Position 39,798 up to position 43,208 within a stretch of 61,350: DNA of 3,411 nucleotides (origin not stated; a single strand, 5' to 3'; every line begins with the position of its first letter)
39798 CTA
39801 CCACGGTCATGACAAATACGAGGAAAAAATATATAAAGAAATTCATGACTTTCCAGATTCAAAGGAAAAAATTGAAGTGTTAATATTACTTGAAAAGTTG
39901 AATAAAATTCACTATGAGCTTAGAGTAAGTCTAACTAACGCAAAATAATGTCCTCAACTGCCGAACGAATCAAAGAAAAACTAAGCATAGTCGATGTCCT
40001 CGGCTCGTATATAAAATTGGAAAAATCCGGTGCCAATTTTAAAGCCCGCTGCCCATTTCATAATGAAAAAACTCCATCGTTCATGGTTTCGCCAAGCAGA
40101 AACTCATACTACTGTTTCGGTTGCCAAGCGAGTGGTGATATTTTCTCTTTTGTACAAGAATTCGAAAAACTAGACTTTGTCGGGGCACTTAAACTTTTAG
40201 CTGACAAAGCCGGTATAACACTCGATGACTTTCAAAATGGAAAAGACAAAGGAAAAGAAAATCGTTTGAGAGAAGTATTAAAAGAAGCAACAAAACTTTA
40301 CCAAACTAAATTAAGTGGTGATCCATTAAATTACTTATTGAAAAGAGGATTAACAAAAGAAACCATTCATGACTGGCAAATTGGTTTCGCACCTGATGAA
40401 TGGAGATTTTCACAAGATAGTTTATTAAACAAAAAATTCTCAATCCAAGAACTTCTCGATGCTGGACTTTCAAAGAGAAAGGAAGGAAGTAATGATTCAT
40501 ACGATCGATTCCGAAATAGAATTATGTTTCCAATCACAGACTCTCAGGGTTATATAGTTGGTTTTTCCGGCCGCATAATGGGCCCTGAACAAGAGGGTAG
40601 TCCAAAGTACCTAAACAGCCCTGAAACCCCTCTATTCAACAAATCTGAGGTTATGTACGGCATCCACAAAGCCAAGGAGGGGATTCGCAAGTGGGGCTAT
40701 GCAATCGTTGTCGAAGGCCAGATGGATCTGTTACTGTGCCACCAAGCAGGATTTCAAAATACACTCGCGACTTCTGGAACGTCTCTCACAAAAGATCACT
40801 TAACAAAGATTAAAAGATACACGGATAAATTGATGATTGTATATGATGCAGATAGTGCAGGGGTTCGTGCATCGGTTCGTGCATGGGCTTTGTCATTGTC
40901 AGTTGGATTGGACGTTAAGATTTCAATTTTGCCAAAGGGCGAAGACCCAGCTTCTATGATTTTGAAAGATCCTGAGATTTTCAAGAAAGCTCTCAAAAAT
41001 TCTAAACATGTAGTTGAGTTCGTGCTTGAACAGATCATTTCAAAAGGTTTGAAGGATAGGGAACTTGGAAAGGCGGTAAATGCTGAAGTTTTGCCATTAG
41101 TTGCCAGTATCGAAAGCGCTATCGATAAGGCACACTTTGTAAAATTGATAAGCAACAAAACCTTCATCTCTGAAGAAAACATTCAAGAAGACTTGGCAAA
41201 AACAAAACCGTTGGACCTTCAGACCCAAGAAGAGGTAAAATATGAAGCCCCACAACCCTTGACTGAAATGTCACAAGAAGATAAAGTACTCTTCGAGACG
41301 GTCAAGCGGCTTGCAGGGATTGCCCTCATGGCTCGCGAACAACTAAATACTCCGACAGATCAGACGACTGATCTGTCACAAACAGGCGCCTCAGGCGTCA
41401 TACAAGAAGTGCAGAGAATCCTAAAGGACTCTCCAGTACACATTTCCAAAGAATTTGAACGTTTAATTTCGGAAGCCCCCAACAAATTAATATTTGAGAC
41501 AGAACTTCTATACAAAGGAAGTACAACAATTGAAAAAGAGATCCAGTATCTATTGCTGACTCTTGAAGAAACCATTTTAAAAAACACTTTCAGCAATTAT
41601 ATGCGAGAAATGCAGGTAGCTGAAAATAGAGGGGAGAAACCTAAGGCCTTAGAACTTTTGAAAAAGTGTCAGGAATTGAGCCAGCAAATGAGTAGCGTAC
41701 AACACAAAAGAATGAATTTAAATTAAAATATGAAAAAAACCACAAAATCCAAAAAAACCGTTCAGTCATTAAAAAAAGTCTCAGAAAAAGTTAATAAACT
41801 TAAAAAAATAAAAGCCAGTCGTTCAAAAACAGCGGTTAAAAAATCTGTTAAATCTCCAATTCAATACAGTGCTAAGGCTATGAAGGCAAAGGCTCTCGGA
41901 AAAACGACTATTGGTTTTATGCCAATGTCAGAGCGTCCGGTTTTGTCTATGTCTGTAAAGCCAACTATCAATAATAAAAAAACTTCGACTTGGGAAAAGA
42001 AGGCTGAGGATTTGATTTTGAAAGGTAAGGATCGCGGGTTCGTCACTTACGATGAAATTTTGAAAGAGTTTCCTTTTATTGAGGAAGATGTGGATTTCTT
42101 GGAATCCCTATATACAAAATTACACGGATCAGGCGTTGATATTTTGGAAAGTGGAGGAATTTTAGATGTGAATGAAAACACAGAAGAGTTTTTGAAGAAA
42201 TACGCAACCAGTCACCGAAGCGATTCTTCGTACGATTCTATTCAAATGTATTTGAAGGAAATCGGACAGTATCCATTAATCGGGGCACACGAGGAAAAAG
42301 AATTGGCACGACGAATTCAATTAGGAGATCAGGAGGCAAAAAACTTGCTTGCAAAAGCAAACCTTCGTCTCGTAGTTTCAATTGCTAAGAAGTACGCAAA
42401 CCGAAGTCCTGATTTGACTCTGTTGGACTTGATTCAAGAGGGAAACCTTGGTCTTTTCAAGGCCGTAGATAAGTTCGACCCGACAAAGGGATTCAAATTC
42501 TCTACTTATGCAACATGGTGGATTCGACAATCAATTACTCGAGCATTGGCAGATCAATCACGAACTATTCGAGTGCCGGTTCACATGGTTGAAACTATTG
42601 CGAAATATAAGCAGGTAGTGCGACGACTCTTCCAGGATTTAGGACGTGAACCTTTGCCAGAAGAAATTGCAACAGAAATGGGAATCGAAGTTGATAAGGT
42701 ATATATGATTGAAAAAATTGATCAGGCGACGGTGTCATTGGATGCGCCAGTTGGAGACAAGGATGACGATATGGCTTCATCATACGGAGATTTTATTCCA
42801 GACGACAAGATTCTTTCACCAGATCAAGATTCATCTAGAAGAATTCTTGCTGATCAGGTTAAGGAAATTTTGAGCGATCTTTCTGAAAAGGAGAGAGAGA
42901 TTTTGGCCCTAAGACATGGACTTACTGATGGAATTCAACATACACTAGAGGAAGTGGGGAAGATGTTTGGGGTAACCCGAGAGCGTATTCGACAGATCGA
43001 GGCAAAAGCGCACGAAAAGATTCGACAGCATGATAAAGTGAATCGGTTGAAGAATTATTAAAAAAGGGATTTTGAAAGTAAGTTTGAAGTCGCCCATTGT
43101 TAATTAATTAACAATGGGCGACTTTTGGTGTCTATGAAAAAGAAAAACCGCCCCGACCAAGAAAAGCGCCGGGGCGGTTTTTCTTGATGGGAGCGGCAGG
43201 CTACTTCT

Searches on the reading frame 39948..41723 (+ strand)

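Call 18: search_protein_families(library=pfam, proteins=[window:39948-41723:+])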
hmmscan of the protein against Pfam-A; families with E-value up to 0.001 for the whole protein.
window:39948-41723:+ (592 aa): 5 families
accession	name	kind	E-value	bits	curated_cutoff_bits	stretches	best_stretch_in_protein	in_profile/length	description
PF08275.17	DNAG_N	-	2.6e-41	141.1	26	1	123-243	11-128/128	DNA primase catalytic core, N-terminal domain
PF01807.25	Zn_ribbon_DnaG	-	7.8e-35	119.1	24.9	1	4-94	5-95/98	CHC2 zinc finger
PF13155.12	Toprim_2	-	1.8e-17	63.9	22.1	1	253-336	1-86/88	Toprim-like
PF13662.12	Toprim_4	-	4.8e-13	49.6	25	1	251-327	2-83/85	Toprim domain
PF01751.28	Toprim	-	1.2e-09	38.6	23.1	1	253-313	3-77/96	Toprim domain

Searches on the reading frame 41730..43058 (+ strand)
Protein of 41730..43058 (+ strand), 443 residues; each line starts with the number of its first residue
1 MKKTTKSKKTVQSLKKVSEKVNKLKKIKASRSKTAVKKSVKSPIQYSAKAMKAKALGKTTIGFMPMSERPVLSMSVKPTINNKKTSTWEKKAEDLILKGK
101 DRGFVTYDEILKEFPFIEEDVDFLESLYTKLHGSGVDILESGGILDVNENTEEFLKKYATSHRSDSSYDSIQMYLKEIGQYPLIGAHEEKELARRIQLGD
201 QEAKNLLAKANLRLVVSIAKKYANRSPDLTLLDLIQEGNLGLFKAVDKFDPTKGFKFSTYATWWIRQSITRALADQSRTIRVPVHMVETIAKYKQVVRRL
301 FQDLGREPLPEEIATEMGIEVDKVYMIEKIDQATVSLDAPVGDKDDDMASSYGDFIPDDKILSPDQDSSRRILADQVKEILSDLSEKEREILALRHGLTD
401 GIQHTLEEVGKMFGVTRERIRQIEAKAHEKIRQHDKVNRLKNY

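Call 18: search_protein_families(library=pfam, proteins=[window:41730-43058:+])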
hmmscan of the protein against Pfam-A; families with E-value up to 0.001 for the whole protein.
window:41730-43058:+ (443 aa): 5 families
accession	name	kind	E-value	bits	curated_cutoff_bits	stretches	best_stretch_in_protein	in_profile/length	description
PF04542.20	Sigma70_r2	-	7.1e-22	77.4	24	1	207-279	1-71/71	Sigma-70 region 2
PF04539.22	Sigma70_r3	-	2.3e-19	69.7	25.3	1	288-366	1-76/78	Sigma-70 region 3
PF04545.22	Sigma70_r4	-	1.2e-15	57.2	24.1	1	381-433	2-50/50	Sigma-70, region 4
PF00140.25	Sigma70_r1_2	-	9.8e-15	54.7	22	1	169-202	1-34/34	Sigma-70 factor, region 1.2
PF03979.19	Sigma70_r1_1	-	2e-10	40.9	22.5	1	91-143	6-58/81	Sigma-70 factor, region 1.1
